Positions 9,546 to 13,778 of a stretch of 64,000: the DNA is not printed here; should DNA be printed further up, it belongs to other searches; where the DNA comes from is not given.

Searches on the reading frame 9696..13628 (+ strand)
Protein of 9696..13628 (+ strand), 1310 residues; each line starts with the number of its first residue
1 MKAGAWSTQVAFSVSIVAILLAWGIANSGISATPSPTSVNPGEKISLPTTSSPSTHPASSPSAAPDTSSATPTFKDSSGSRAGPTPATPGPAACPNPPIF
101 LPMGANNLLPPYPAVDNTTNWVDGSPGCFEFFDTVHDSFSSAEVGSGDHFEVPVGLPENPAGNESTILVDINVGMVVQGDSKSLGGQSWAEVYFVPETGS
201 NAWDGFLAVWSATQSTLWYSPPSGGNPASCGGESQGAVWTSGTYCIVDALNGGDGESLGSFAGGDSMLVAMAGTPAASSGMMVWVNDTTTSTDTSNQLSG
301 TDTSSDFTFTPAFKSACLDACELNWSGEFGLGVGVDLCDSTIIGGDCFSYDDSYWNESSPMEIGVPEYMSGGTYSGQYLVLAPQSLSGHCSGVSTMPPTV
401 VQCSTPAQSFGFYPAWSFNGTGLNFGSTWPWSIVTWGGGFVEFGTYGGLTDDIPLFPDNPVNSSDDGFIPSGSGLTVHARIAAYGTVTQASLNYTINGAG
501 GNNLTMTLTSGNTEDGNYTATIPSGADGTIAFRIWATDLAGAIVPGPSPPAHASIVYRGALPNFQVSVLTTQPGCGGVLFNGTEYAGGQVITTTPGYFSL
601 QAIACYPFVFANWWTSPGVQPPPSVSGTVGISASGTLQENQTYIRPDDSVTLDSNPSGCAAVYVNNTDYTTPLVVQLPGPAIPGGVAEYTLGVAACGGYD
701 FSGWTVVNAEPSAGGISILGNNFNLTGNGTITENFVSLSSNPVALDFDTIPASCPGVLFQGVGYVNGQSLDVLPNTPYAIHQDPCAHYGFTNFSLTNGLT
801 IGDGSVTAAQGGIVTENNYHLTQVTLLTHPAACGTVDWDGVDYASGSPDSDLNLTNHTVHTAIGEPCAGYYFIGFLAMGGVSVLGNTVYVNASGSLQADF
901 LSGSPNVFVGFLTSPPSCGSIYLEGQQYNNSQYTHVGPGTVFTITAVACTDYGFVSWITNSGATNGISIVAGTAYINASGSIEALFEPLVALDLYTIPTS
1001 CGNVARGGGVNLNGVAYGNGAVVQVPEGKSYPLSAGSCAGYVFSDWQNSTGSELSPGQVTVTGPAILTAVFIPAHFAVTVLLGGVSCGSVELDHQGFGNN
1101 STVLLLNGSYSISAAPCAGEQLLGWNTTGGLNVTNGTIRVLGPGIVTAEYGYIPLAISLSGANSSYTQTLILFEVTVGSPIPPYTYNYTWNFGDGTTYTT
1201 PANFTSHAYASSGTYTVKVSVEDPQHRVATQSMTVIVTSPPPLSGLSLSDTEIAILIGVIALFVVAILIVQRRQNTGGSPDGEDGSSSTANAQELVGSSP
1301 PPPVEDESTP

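Call 29: search_protein_families(library=pfam, proteins=[window:9696-13628:+], max_evalue=0.01)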
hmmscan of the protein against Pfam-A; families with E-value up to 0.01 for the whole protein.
window:9696-13628:+ (1310 aa): 3 families
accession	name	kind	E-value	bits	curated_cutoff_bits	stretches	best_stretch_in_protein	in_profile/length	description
PF18911.6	PKD_4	-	1.1e-10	41.8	27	1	1171-1236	20-84/85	PKD domain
PF00801.26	PKD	-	7e-10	39.2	23.5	1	1184-1232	28-76/80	PKD domain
PF22352.2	K319L-like_PKD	-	0.0095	16.4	27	0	1184-1237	27-84/84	K319L-like, PKD domain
